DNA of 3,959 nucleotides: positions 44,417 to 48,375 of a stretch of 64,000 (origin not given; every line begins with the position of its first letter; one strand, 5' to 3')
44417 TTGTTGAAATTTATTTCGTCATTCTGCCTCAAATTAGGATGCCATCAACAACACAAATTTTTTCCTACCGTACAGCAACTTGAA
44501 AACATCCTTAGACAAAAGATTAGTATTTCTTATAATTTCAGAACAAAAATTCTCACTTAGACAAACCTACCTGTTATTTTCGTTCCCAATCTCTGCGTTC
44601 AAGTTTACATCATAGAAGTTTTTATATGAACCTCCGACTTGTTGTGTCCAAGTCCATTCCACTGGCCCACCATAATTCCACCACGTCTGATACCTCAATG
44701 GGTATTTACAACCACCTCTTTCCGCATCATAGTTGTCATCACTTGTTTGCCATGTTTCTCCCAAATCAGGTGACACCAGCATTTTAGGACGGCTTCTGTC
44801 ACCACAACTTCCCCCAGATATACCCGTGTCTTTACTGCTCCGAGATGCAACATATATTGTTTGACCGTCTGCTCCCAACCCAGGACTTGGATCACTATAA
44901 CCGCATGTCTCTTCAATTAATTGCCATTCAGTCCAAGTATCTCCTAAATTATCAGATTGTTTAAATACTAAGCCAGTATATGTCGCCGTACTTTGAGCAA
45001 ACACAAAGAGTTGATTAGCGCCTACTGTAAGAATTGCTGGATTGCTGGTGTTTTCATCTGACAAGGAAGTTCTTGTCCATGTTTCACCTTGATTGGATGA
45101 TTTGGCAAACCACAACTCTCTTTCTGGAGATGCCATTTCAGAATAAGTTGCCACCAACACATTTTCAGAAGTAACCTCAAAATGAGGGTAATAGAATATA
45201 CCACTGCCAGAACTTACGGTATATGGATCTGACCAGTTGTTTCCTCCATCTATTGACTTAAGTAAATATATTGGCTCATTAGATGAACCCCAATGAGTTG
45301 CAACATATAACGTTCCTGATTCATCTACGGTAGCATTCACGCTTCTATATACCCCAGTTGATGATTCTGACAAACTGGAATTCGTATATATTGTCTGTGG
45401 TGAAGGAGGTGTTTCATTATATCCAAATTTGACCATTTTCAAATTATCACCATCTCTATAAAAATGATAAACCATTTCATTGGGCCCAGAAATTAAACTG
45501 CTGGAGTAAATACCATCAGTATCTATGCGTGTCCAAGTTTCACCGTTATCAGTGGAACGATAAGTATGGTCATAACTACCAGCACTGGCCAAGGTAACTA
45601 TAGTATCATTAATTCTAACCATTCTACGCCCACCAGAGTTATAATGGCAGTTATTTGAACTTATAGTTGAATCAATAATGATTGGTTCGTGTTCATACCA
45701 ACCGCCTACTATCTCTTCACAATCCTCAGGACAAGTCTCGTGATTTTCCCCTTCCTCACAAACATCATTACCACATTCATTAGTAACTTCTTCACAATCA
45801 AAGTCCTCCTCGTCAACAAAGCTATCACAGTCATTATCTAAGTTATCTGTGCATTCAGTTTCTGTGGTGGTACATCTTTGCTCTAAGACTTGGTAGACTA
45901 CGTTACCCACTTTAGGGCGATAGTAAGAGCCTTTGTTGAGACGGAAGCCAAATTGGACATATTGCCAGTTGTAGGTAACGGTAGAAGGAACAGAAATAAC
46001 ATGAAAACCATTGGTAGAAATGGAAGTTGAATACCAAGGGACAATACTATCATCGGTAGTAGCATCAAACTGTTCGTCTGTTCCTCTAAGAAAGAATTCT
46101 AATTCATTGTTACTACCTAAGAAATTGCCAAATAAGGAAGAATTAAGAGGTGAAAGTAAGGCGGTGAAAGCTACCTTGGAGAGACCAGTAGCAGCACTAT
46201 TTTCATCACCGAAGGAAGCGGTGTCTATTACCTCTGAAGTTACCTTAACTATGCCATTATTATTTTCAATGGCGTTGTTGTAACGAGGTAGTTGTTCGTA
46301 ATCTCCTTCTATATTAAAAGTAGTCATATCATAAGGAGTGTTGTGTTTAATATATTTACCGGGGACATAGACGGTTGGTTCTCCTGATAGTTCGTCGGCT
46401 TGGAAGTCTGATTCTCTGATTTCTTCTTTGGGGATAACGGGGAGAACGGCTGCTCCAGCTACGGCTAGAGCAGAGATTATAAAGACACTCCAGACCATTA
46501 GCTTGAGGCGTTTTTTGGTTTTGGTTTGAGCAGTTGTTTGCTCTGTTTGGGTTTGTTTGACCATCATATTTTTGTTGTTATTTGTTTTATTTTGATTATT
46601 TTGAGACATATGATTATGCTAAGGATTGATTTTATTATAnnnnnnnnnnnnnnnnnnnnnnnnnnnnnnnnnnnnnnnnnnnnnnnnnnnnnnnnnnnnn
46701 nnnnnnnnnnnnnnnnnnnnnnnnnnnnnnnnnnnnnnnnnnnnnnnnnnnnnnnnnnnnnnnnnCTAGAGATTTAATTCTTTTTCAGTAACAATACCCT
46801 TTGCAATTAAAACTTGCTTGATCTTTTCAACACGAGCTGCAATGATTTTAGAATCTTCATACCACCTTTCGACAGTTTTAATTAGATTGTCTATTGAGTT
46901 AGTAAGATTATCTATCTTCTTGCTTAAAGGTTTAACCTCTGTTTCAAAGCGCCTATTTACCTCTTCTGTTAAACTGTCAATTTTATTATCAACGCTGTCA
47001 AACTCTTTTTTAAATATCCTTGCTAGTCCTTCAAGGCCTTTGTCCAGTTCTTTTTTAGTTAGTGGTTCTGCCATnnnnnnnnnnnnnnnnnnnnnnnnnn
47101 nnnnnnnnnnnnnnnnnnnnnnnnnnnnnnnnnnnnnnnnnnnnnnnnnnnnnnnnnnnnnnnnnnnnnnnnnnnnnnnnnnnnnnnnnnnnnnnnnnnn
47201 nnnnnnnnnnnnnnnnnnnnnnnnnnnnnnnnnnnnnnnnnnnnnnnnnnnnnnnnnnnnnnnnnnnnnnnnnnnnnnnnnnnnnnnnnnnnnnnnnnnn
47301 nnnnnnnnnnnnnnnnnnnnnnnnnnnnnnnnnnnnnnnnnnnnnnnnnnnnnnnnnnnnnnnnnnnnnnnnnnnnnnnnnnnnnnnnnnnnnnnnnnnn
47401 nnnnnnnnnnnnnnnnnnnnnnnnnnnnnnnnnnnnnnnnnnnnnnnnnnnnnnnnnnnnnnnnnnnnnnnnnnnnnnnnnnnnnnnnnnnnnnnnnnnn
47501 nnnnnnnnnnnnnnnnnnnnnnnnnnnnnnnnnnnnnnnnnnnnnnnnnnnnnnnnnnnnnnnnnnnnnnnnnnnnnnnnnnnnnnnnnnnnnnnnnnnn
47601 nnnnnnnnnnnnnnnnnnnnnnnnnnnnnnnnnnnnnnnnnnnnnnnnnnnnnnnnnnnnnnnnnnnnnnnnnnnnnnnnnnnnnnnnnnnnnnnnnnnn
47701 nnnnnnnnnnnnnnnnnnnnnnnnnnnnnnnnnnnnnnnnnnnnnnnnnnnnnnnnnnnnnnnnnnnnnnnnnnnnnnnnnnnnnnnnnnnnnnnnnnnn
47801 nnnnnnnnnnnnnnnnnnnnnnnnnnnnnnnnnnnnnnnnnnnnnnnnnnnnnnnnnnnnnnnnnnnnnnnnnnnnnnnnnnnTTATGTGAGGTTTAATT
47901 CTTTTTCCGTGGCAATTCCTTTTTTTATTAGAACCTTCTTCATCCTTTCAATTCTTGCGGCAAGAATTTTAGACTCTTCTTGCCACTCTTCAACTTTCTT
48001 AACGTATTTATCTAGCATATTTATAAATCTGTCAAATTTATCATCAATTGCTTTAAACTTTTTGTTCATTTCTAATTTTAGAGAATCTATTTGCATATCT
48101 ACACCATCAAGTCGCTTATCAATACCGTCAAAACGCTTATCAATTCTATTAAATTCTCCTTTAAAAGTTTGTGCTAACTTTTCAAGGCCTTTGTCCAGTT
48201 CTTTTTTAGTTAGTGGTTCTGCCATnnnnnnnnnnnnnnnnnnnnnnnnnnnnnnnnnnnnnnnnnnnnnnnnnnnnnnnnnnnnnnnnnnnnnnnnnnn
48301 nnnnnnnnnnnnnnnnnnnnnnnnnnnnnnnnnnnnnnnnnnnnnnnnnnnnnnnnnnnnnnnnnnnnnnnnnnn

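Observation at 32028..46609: Paralogous secreted-protein family with near-identical 5' DNA: a shared N-terminal module fused to different C-terminal domains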

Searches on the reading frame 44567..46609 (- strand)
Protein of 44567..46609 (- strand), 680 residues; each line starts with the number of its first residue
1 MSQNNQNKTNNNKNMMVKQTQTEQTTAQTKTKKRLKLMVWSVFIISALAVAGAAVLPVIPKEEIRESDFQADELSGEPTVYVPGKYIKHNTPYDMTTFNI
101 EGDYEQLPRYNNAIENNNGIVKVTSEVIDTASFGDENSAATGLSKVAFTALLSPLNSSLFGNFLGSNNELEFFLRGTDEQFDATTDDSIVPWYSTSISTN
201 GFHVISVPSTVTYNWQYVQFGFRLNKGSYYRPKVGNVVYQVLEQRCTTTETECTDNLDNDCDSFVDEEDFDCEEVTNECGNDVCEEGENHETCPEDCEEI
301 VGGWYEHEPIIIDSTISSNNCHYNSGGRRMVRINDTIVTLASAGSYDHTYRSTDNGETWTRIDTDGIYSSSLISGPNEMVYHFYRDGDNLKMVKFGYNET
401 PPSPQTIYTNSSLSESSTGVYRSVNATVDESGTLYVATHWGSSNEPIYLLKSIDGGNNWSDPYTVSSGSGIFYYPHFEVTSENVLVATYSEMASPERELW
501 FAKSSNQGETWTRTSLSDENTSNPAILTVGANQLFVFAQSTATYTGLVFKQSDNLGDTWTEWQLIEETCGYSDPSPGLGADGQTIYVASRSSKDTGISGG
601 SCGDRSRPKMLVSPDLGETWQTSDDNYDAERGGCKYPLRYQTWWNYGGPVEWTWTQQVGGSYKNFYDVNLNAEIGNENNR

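Call 9: search_protein_families(library=pfam, proteins=[window:44567-46609:-], max_evalue=0.01)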
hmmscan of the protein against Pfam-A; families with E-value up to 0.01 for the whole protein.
window:44567-46609:- (680 aa): 2 families
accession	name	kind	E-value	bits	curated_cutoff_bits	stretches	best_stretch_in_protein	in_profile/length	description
PF13088.12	BNR_2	-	5.1e-11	42.9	31.4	1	443-638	78-266/277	BNR repeat-like domain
PF02012.26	BNR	-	8.6e-05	22.4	27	0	350-360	1-11/12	BNR/Asp-box repeat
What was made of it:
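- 44567..46609 (-): Gene B (680 aa; NCBI MFH1509499, 'sialidase family protein'). Same first 293 codons as A, then a BNR/Asp-box beta-propeller. Pfam BNR_2, 42.9 bits against a cut-off of 31.4, residues 443-638 (call 9).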

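Call 32: search_solved_structures(query=window:44567-46609:-, max_evalue=1)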
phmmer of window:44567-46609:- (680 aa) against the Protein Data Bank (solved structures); distinct sequences matched with E-value up to 1: 2.
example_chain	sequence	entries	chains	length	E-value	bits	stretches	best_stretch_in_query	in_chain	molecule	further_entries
6fhp_A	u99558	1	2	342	0.009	17.5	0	336-394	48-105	Dispase autolysis-inducing protein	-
5fzp_A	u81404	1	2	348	0.0096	17.4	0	336-394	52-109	DISPASE AUTOLYSIS-INDUCING PROTEIN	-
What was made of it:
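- On Sialidase (exo-alpha-sialidase) proper, gene B: The only PDB sequence relative is a non-sialidase propeller, dispase autolysis-inducing protein, at E 0.009 (call 32).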

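Call 44: search_protein_families(library=ncbifam, proteins=[window:44567-46609:-], max_evalue=1)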
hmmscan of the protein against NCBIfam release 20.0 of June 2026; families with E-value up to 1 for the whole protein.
window:44567-46609:- (680 aa): 2 families
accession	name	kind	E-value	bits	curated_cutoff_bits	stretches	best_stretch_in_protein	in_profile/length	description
NF045728.1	glycosyl_F510_1955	equivalog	2.7e-06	26.8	175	2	430-561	52-172/246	F510_1955 family glycosylhydrolase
NF033662.1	acid_disulf_rpt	repeat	3.3e-05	23.5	41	1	248-276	2-30/32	acidic double-disulfide repeat-containing protein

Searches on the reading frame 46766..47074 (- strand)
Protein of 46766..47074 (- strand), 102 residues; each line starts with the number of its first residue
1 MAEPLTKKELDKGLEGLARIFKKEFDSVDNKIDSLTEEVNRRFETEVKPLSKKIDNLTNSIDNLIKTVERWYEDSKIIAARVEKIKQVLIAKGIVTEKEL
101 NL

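Call 9: search_protein_families(library=pfam, proteins=[window:46766-47074:-], max_evalue=0.01)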
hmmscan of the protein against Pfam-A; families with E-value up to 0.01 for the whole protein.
window:46766-47074:- (102 aa): 12 families
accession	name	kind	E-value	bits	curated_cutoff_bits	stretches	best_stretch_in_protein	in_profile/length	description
PF09893.14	DUF2120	-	3.3e-05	24.4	25.3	1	22-94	35-102/136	Uncharacterized protein conserved in archaea (DUF2120)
PF17561.7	TssO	-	4.4e-05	24.1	29.2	0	41-87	51-96/148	Type VI secretion system, TssO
PF04513.17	Baculo_PEP_C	-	0.00019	21.9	38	1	10-68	50-108/140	Baculovirus polyhedron envelope protein, PEP, C terminus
PF17749.6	MIP-T3_C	-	0.0014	19.1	25.8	1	20-83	40-102/154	Microtubule-binding protein MIP-T3 C-terminal region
PF16846.10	Cep3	-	0.0019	17.2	22.5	1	23-88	244-308/511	Centromere DNA-binding protein complex CBF3 subunit B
PF05531.17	NPV_P10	-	0.0026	18.6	29.8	1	25-89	13-65/75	Nucleopolyhedrovirus P10 protein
PF07083.16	DUF1351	-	0.0026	18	27.8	0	30-83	61-114/210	Protein of unknown function (DUF1351)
PF01519.22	DUF16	-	0.0029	18.5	40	1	6-87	21-97/104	Protein of unknown function DUF16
PF10046.14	BLOC1_2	-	0.0035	18.1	33.4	1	19-70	30-83/96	Biogenesis of lysosome-related organelles complex-1 subunit 2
PF14662.11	KASH_CCD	-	0.0036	17.7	43.3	1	11-82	83-150/191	Coiled-coil region of CCDC155 or KASH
PF12841.12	YvrJ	-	0.0094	15.9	29.5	0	52-65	21-34/36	YvrJ protein family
PF07889.17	DUF1664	-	0.0097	16.4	34.6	0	18-73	61-115/124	Protein of unknown function (DUF1664)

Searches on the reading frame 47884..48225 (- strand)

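Call 9: search_protein_families(library=pfam, proteins=[window:47884-48225:-], max_evalue=0.01)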
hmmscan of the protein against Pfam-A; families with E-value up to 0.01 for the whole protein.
window:47884-48225:- (113 aa): 3 families
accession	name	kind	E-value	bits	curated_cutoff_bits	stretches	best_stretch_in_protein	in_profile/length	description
PF05615.18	THOC7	-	0.00067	20.4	28.7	1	24-97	20-94/136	Tho complex subunit 7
PF09893.14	DUF2120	-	0.0011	19.5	25.3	1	39-107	38-105/136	Uncharacterized protein conserved in archaea (DUF2120)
PF07889.17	DUF1664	-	0.0048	17.4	34.6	0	33-98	44-109/124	Protein of unknown function (DUF1664)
